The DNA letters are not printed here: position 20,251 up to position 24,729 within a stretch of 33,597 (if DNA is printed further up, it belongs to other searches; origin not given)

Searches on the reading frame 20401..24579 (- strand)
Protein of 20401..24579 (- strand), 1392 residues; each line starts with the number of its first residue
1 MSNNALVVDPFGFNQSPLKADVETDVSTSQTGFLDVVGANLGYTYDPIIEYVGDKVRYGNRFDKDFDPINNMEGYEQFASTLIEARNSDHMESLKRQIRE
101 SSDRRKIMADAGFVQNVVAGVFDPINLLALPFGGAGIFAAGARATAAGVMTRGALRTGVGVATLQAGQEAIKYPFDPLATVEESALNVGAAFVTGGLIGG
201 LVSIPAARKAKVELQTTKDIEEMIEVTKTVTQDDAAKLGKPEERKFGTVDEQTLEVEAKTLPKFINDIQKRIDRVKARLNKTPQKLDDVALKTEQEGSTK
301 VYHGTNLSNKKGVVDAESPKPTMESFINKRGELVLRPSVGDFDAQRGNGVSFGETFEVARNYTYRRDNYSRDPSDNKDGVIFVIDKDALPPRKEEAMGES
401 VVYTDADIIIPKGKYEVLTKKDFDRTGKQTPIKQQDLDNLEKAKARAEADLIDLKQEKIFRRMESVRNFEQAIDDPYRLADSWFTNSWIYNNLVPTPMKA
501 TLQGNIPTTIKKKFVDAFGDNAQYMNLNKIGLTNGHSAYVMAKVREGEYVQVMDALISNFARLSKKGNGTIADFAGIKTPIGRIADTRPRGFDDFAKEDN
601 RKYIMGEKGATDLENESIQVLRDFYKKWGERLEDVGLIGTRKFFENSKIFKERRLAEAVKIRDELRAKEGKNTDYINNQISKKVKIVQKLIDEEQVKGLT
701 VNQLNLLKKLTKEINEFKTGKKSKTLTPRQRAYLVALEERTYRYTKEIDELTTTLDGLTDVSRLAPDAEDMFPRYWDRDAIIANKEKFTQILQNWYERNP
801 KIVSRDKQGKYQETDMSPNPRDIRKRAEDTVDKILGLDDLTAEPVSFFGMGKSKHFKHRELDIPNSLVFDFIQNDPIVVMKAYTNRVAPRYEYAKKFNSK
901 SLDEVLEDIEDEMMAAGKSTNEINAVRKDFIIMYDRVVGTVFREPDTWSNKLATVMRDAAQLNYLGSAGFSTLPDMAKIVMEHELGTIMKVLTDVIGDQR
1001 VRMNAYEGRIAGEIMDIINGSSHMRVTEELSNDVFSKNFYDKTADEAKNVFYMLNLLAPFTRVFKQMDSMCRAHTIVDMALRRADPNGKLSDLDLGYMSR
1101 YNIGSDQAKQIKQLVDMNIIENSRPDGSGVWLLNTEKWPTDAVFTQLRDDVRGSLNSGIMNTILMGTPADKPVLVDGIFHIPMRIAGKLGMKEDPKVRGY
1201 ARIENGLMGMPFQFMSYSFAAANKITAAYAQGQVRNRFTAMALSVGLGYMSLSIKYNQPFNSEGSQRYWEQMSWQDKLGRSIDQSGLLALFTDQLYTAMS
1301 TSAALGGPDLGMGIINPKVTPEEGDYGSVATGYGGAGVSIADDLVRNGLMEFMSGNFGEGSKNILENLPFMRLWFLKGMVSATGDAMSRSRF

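Call 63: search_protein_families(library=phrogs, proteins=[window:20401-24579:-], max_evalue=0.0001)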
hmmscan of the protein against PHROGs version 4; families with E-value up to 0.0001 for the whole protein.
window:20401-24579:- (1392 aa): 2 families
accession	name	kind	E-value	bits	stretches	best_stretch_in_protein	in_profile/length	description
phrog_342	-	head and packaging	5.6e-43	148.2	1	62-1146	260-1025/1235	internal virion protein with endolysin domain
phrog_16310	-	unknown function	2.9e-28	98.9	1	737-1159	805-1225/1411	-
